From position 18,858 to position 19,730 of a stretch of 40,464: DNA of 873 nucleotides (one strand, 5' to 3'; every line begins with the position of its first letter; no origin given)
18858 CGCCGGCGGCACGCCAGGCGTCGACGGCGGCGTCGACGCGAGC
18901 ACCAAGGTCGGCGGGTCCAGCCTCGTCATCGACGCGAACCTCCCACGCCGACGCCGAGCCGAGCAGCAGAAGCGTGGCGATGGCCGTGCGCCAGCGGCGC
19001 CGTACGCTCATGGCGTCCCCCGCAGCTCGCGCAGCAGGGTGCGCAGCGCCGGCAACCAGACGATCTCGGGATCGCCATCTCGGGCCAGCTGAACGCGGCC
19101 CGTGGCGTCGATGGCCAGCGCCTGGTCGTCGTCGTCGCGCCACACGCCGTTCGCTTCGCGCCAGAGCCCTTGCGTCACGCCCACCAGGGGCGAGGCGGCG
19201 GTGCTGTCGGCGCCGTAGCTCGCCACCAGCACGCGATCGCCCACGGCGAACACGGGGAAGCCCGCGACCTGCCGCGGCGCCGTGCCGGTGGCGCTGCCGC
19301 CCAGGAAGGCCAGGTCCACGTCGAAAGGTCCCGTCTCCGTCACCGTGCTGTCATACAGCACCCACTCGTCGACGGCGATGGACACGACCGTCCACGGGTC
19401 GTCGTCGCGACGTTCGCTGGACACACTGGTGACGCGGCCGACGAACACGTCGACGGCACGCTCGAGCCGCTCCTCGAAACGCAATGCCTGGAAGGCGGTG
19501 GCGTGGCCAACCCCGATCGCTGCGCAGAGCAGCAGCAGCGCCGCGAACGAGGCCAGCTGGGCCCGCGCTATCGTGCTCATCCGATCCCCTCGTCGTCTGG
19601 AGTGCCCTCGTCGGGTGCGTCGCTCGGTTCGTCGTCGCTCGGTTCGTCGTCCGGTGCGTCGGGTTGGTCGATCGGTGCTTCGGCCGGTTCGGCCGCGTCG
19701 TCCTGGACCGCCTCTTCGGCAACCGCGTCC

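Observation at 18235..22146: treS is translationally chained to three exported proteins resembling a lipoprotein cohesin scaffold, an unknown secreted protein and a dockerin protein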

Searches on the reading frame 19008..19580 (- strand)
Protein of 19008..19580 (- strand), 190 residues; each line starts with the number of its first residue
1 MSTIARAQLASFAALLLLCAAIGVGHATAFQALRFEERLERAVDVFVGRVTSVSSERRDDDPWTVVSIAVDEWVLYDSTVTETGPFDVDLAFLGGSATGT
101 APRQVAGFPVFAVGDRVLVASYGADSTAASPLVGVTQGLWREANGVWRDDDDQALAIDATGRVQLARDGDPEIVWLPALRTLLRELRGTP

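Call 4: search_protein_families(library=pfam, proteins=[window:19008-19580:-], max_evalue=1)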
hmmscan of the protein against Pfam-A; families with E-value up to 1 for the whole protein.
window:19008-19580:- (190 aa): 0 families

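Call 7: search_protein_families(library=ncbifam, proteins=[window:19008-19580:-], max_evalue=1)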
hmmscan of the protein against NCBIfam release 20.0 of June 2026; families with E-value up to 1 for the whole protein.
window:19008-19580:- (190 aa): 1 family
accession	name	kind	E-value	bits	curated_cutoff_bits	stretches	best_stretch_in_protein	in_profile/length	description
NF041767.1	micro_ase_MlrC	exception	0.018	13.5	999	1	97-168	11-80/511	microcystinase MlrC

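Call 12: find_homologous_proteins(query=window:19008-19580:-)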
Query window:19008-19580:- (190 aa): 37 proteins with E <= 0.001 among 1239 candidates.
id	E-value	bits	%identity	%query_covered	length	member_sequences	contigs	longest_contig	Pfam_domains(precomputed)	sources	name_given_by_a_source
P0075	4.7e-117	406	100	100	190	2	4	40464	-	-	-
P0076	2.2e-103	362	89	100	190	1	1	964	-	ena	-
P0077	6.6e-92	324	80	100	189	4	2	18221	-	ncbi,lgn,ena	-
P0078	1.5e-90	320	79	100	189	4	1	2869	-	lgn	-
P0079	6.6e-89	315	77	100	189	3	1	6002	-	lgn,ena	-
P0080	1.8e-83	297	73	98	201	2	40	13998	-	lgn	-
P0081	1.4e-65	239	67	87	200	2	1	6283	-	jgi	jgi:hypothetical protein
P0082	1.7e-64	235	67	87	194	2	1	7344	-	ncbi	-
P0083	4.0e-64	234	66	86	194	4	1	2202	-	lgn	-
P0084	7.3e-64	233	65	86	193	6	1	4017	-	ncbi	-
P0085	8.9e-64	233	64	87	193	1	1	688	-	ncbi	-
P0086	1.3e-63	232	66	83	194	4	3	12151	-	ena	-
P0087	1.0e-62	229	67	86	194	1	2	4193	-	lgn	-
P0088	6.3e-62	227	67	86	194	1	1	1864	-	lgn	-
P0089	8.3e-62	226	67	86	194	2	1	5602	-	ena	-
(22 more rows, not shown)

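Call 27: search_solved_structures(query=A3, max_evalue=10, show_alignments=2)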
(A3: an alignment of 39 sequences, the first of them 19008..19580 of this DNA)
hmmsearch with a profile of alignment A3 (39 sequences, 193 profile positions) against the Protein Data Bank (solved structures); distinct sequences matched with E-value up to 10: 2.
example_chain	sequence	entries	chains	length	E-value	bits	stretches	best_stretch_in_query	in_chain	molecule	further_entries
3a5u_A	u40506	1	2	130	0.83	12.2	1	37-75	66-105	Single-stranded DNA-binding protein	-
3afp_A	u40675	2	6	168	0.91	12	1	38-75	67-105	Single-stranded DNA-binding protein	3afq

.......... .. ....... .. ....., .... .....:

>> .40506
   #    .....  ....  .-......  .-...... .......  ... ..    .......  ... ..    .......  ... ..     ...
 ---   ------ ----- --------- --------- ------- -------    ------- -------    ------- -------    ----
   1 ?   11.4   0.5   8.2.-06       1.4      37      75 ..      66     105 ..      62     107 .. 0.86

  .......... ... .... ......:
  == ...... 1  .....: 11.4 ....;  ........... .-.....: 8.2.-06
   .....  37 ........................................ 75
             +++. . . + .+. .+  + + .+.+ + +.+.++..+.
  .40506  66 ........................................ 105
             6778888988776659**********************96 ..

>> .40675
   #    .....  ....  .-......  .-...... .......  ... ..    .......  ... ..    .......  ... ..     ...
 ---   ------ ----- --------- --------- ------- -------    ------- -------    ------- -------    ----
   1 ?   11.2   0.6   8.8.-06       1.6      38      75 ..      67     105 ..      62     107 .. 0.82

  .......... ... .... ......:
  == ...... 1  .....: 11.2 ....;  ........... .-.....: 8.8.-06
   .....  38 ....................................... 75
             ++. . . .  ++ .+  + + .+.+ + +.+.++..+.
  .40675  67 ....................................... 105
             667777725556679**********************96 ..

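Call 28: search_protein_families(library=pfam, alignment_id=A3, max_evalue=1)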
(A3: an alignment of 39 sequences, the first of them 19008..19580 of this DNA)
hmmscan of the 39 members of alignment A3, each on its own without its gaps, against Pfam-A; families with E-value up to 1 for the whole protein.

A. member 1, window:19008-19580:- (190 aa): 0 families

B. families by the number of members that match (of 39 scanned): 3 families
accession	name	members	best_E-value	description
PF03591.19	AzlC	2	0.06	AzlC protein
PF25253.1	DUF7855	1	0.18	Family of unknown function (DUF7855)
PF20711.2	DUF6825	1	0.2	Family of unknown function (DUF6825)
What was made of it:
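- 19008..19580 (-): Gene 3: exported 190-aa protein of a large family with a TIMP/NTR-like fold. Signal peptide residues 1-27; predicted mature N-terminus Thr28. No Pfam or PDB sequence hit (calls 4, 27, 28).
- On TIMP / NTR module (gene 3): No Pfam TIMP or NTR hit (call 28).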

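Call 37: search_protein_representatives(alignment_id=A4)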
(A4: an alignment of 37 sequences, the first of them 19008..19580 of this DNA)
Query: 37 sequences, 194 profile positions. Proteins with E-value up to 0.001 (for the whole library): 3248; up to 1e-10: 387; up to 1e-30: 21. The best 150 are listed.
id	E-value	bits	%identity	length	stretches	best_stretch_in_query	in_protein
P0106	3.6e-80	284.1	-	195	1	5-194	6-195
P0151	5.2e-46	172.7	-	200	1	6-190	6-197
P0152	8.8e-39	149.1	-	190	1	16-189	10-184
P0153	1.6e-35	138.4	-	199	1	14-188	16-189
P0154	3.3e-35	137.4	-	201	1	14-194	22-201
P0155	3.7e-34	134.0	-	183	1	16-187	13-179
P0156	9.7e-34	132.6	-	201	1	8-194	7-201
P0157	2.5e-33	131.3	-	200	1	12-188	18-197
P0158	2.4e-32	128.1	-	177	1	17-187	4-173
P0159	2.4e-32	128.1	-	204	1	12-186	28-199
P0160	3.1e-32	127.7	-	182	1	15-188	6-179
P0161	5.4e-32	126.9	-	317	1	10-188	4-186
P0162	6.7e-32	126.6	-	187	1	14-188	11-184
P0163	1.0e-31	126.1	-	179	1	16-188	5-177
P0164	1.1e-31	125.9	-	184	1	15-191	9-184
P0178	3.4e-28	114.5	-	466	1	12-189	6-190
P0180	1.7e-27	112.2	-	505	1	11-188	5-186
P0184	1.6e-26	109.1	-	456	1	14-191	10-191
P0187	5.5e-26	107.3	-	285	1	15-166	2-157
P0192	2.2e-25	105.4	-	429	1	15-188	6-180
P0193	5.7e-25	104.0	-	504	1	12-188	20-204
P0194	6.0e-25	103.9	-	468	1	17-187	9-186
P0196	1.3e-24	102.8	-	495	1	12-188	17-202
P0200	9.2e-24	100.1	-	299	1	16-187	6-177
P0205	3.1e-23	98.4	-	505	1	7-171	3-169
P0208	5.8e-23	97.5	-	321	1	19-175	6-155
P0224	6.3e-20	87.6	-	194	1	12-174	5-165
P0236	1.1e-18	83.5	-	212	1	12-178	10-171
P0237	1.8e-18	82.8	-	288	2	84-187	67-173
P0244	1.2e-17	80.1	-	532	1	6-177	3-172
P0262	1.7e-16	76.4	-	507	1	10-191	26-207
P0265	2.7e-16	75.7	-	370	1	18-172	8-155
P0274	6.2e-16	74.5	-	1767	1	18-172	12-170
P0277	9.6e-16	73.9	-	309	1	15-165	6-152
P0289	3.9e-15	71.9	-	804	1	10-151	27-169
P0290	4.0e-15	71.9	-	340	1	7-142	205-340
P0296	8.9e-15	70.8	-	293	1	12-153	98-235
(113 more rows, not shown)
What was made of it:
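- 19008..19580 (-): 3248 representative proteins at E <= 1e-3 (call 37).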

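Call 38: search_protein_families(library=pfam, proteins=[P0178, P0180, P0184, P0192, P0193, P0194, P0196, P0205, P0244, P0274], max_evalue=0.01)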
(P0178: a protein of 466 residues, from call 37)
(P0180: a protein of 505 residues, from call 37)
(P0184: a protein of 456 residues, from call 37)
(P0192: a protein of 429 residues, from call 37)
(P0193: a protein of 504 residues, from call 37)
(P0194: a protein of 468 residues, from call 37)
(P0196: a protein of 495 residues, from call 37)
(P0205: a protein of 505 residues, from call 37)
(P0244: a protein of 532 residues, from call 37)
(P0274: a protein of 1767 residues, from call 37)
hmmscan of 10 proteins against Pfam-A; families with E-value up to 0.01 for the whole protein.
P0178 (466 aa): 1 family
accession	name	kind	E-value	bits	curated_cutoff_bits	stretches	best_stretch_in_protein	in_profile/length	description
PF00404.24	Dockerin_1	-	1.1e-08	35.5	22.9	1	404-450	2-53/57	Dockerin type I domain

P0180 (505 aa): 1 family
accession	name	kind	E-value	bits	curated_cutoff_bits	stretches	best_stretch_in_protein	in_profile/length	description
PF00404.24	Dockerin_1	-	0.00031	21.3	22.9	0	416-438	1-23/57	Dockerin type I domain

P0184 (456 aa): 1 family
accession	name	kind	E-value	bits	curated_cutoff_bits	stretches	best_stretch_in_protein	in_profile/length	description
PF00404.24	Dockerin_1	-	1.5e-05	25.5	22.9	1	394-440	2-53/57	Dockerin type I domain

P0192 (429 aa): 1 family
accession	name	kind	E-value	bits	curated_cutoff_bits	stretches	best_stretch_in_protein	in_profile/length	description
PF00404.24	Dockerin_1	-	0.0049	17.5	22.9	0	369-414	2-52/57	Dockerin type I domain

P0193 (504 aa): 1 family
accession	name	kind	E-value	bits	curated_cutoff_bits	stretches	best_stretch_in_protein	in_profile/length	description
PF00404.24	Dockerin_1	-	1.8e-08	34.9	22.9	1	444-491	2-54/57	Dockerin type I domain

P0194 (468 aa): 2 families
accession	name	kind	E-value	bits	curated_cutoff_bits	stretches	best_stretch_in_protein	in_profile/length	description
PF00404.24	Dockerin_1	-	4.2e-07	30.5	22.9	1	395-441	2-53/57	Dockerin type I domain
PF00036.39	EF-hand_1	-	0.0034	17.3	25.4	0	396-412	10-26/29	EF hand domain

P0196 (495 aa): 1 family
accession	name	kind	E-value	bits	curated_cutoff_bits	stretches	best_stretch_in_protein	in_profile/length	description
PF00404.24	Dockerin_1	-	1.6e-05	25.5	22.9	1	432-478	2-53/57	Dockerin type I domain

P0205 (505 aa): 1 family
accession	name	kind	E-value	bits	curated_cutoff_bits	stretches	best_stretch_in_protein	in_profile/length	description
PF00404.24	Dockerin_1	-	0.00055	20.5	22.9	1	400-446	2-53/57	Dockerin type I domain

P0244 (532 aa): 2 families
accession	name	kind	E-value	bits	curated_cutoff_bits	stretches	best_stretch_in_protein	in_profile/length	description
PF02095.21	Extensin_1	-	2.3e-06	27.9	105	1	210-323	18-128/171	Extensin-like protein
PF00404.24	Dockerin_1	-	0.0026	18.4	22.9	1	465-511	2-53/57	Dockerin type I domain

P0274 (1767 aa): 9 families
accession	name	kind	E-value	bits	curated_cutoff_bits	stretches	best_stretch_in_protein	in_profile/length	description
PF00041.27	fn3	-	5e-41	139.2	25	2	573-633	11-72/84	Fibronectin type III domain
PF25788.1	Ig_Rha78A_N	-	1.2e-37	128.8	27.4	0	1260-1298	63-101/105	Rha78A-like, N-terminal immunoglobulin domain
PF16656.11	Pur_ac_phosph_N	-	1.2e-30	106.4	30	1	672-740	29-93/93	Purple acid Phosphatase, N-terminal domain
PF16655.11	PhoD_N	-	8.8e-12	45.9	30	0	611-637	60-86/90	PhoD-like phosphatase, N-terminal domain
PF25059.1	FN3_DSCAM-DSCAML_C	-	4.8e-08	33.7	39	0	981-1013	44-76/89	DSCAM/DSCAML C-terminal Fn3-like domain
PF13860.13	FlgD_ig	-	5.9e-08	33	27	1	1702-1754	23-75/79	FlgD Ig-like domain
PF24489.1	Ig_J_second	-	1.2e-07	32.1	27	0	698-728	51-83/105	Tip attachment protein J second Ig-like domain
PF00413.30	Peptidase_M10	-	0.0014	19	24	1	296-415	54-158/159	Matrixin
PF23759.1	GBD_T9SS_assoc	-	0.0032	18.2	27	0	873-912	70-108/116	Galactose binding domain-like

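Call 46: list_cluster_members(proteins=[P0151, P0152, P0155, P0178, P0180, P0184, P0193, P0244, P0274, P0289])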
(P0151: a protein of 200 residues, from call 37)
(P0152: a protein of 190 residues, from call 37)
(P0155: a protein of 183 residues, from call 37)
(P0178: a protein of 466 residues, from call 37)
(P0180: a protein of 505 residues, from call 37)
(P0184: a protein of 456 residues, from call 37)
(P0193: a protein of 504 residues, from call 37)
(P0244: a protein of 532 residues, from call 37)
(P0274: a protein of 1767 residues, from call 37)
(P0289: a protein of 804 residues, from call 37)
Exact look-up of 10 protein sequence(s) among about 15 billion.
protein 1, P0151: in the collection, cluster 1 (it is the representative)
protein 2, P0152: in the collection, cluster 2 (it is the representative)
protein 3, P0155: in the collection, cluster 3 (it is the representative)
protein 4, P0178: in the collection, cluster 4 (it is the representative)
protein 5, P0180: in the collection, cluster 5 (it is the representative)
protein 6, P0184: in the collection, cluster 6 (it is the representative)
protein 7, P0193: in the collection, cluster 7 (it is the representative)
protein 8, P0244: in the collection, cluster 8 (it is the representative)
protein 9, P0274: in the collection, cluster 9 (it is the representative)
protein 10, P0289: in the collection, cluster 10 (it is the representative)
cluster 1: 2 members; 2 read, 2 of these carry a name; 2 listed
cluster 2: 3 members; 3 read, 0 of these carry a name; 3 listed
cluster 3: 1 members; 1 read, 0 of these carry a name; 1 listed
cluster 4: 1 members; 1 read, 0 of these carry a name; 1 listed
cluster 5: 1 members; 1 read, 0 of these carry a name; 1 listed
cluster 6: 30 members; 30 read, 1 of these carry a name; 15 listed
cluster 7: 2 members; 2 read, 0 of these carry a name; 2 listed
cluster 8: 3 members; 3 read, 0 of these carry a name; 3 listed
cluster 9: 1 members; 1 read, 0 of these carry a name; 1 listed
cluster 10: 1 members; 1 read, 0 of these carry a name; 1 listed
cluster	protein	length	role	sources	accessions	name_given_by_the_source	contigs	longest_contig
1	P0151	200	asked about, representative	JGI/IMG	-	hypothetical protein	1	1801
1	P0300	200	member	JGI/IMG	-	hypothetical protein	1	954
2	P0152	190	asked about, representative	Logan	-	-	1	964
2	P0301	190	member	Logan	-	-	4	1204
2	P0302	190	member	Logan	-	-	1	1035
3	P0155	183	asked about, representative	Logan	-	-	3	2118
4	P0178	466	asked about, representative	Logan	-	-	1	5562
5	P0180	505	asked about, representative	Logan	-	-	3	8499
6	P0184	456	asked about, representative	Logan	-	-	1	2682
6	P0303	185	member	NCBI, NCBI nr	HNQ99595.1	MAG TPA: hypothetical protein PKN52_06315, partial [Trueperaceae bacterium] | hypothetical protein [Trueperaceae bacterium]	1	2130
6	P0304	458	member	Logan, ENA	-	-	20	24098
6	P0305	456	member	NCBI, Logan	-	-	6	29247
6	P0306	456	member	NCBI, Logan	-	-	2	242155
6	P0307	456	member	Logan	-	-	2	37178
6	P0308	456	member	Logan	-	-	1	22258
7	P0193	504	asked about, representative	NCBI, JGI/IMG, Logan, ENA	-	-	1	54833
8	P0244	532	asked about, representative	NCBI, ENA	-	-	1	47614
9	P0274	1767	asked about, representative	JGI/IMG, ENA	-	-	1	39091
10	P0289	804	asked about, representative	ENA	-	-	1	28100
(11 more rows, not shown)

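Call 47: find_encoding_contigs(protein=P0306, flank=10000, max_places=2)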
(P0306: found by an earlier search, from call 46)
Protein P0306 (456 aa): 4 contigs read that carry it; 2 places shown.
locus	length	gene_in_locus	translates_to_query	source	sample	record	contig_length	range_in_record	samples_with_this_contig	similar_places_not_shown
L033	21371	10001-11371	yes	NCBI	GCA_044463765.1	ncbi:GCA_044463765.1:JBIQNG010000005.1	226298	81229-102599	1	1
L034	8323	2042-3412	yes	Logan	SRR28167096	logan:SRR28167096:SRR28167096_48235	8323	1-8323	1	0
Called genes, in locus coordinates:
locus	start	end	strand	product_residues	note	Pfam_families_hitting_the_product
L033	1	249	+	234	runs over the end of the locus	PF00005:ABC_tran, PF13304:AAA_21 (faint)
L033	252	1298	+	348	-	PF02653:BPD_transp_2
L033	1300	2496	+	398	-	PF02653:BPD_transp_2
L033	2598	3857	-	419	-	PF13433:Peripla_BP_5, PF13458:Peripla_BP_6, PF01094:ANF_receptor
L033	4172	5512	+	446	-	PF03951:Gln-synt_N, PF00120:Gln-synt_C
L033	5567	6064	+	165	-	PF02075:RuvC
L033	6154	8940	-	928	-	-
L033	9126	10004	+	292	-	PF05345:He_PIG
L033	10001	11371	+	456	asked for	PF00404:Dockerin_1 (faint)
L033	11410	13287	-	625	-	-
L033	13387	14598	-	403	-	PF00202:Aminotran_3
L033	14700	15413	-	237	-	PF00881:Nitroreductase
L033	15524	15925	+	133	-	PF13279:4HBT_2, PF03061:4HBT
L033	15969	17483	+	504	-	PF00478:IMPDH, PF03060:NMO (faint), PF00571:CBS, PF01070:FMN_dh (weak)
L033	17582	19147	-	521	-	PF10079:Rossmann-like_BshC, PF24850:CC_BshC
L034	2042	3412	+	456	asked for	PF00404:Dockerin_1 (faint)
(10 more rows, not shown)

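Call 48: find_encoding_contigs(protein=P0193, flank=10000, max_places=2)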
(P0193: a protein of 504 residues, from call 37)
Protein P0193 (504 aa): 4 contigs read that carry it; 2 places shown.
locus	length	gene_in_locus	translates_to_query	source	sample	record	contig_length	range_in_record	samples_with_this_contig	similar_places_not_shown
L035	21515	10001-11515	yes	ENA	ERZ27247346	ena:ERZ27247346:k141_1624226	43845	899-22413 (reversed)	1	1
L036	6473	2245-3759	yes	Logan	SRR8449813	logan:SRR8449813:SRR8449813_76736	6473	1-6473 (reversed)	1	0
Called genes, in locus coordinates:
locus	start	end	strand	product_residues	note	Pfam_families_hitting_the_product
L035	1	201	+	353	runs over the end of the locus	PF02653:BPD_transp_2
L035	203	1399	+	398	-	PF02653:BPD_transp_2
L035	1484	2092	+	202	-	-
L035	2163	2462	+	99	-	-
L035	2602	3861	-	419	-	PF13433:Peripla_BP_5 (weak), PF13458:Peripla_BP_6, PF01094:ANF_receptor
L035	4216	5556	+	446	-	PF03951:Gln-synt_N, PF00120:Gln-synt_C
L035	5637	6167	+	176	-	PF02075:RuvC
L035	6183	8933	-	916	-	-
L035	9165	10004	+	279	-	PF05345:He_PIG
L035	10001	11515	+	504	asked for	PF00404:Dockerin_1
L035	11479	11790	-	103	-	PF01329:Pterin_4a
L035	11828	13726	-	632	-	-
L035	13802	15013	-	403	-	PF00202:Aminotran_3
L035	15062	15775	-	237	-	PF00881:Nitroreductase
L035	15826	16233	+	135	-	PF13279:4HBT_2, PF03061:4HBT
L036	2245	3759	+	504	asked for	PF00404:Dockerin_1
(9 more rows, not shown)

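Call 68: predict_structure(alignment_id=A9)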
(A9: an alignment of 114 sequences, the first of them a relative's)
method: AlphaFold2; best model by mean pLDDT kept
length: 456 residues; sequences in the alignment: 114
mean_pLDDT: 88.4   pTM: 0.82
mean pLDDT of the five models: 88.4, 87.4, 87.0, 86.3, 86.1
residues with pLDDT >= 90: 327; 70-90: 61; 50-70: 60; < 50: 8
segments of 3 or more residues with pLDDT < 50: 22-25
pLDDT, mean of each block of 10 residues (from residue 1): 62 74 63 97 98 96 96 95 79 96 91 93 97 97 96 95 96 96 98 89 68 55 65 62 64 79 94 96 98 96 98 96 95 97 97 95 94 95 94 93 94 92 93 96 82 70
secondary structure, 60 per line:
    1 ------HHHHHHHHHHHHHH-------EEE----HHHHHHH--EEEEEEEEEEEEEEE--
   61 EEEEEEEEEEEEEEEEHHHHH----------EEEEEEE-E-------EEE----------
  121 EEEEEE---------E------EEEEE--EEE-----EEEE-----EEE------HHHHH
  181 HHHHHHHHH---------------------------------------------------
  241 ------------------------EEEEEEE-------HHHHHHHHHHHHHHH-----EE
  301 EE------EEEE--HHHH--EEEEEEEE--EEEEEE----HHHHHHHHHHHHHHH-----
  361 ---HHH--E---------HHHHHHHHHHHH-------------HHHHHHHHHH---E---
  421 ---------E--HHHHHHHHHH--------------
elements in order: H7-20 E28-30 H35-41 E44-58 E61-76 H77-81 E92-98 E108-110 E121-126 E143-147 E150-152 E158-161 E167-169 H176-189 E265-271 H279-293 E299-302 E309-312 H315-318 E321-328 E331-336 H341-355 H379-390 H404-413 H433-442
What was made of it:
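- Closest known: Vertebrate TIMP-MMP complexes and the NTR module. Same: pTM 0.82 suggests the domains pack in a fixed arrangement (call 68).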

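Call 70: fold_search(model_id=the predicted structure, library=pdb)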
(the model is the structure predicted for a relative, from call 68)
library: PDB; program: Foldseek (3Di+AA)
matches with E <= 10: 640; with E <= 0.001: 3
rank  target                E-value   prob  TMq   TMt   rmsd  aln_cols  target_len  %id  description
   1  1hv5_E                1.7e-04  1.00  0.21  0.51   4.7       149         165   17  CRYSTAL STRUCTURE OF THE STROMELYSIN-3 (MMP-11) CATALYTIC DOMAIN COMPLEXED WITH A PHOSPHINIC INHIBITOR (released 2001-03-28)
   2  1hv5_B                5.6e-04  1.00  0.22  0.54   4.3       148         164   19  CRYSTAL STRUCTURE OF THE STROMELYSIN-3 (MMP-11) CATALYTIC DOMAIN COMPLEXED WITH A PHOSPHINIC INHIBITOR (released 2001-03-28)
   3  1uap_MODEL_1_A        8.8e-04  1.00  0.21  0.60   7.2       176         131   12  NMR structure of the NTR domain from human PCOLCE1 (released 2003-07-15)
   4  4hx3_E                1.0e-03  1.00  0.24  0.74   3.2       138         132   19  Crystal structure of Streptomyces caespitosus sermetstatin in complex with S. caespitosus snapalysin (released 2012-12-05)
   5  1uea_B                1.2e-03  1.00  0.16  0.34   6.5       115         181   13  MMP-3/TIMP-1 COMPLEX (released 1998-10-14)
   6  2e2d_C                2.0e-03  1.00  0.14  0.33   5.5       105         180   11  Flexibility and variability of TIMP binding: X-ray structure of the complex between collagenase-3/MMP-13 and TIMP-2 (released 2007-03-13)
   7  9sos                  2.6e-03  1.00  0.15  0.35   5.6        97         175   12  Tissue Inhibitor of Matrix Metalloproteinase-1 (TIMP-1) (released 2025-09-24)
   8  1kuh                  2.7e-03  1.00  0.20  0.64   4.9       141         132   18  ZINC PROTEASE FROM STREPTOMYCES CAESPITOSUS (released 1997-03-12)
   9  2j0t_D                2.9e-03  1.00  0.16  0.48   6.7       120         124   12  Crystal Structure of the Catalytic Domain of MMP-1 in Complex with the Inhibitory Domain of TIMP-1 (released 2006-10-18)
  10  3ma2_C                3.4e-03  1.00  0.16  0.52   4.6       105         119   15  Complex membrane type-1 matrix metalloproteinase (MT1-MMP) with tissue inhibitor of metalloproteinase-1 (TIMP-1) (released 2010-06-30)
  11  1br9                  3.4e-03  0.99  0.14  0.30   6.1       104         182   10  HUMAN TISSUE INHIBITOR OF METALLOPROTEINASE-2 (released 1999-05-04)
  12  4hx3_A                4.5e-03  1.00  0.21  0.65   4.2       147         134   18  Crystal structure of Streptomyces caespitosus sermetstatin in complex with S. caespitosus snapalysin (released 2012-12-05)
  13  2wo9_A                4.5e-03  1.00  0.21  0.54   4.4       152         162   16  MMP12 complex with a beta hydroxy carboxylic acid (released 2009-09-08)
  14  1hv5_A                4.5e-03  1.00  0.22  0.54   4.5       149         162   18  CRYSTAL STRUCTURE OF THE STROMELYSIN-3 (MMP-11) CATALYTIC DOMAIN COMPLEXED WITH A PHOSPHINIC INHIBITOR (released 2001-03-28)
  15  9sop_B                4.5e-03  1.00  0.14  0.33   5.6        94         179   13  Tissue inhibitor of metalloproteinase-1 (TIMP-1) (released 2025-09-24)
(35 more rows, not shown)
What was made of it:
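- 19008..19580 (-): The model of fused homologue P0184 hits PCOLCE NTR, TIMP-1, TIMP-2, C5 C345C and meteorin NTR (call 70).
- On Metzincin / matrixin (gene 4, residues 23-140): Hits are MMP-11, MMP-12, MMP-9, MMP-1 and snapalysin, TM 0.51-0.74 (call 70).
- Closest known: Vertebrate TIMP-MMP complexes and the NTR module. Same: A model of the fused homologue matches both MMP catalytic domains and TIMP/NTR domains (call 70).
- Closest known: Snapalysin. Same: It gives the best TM-score of the metzincin-like domain (0.74, rmsd 3.2; call 70).
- Metzincin fold and TIMP-like fold (call 70).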
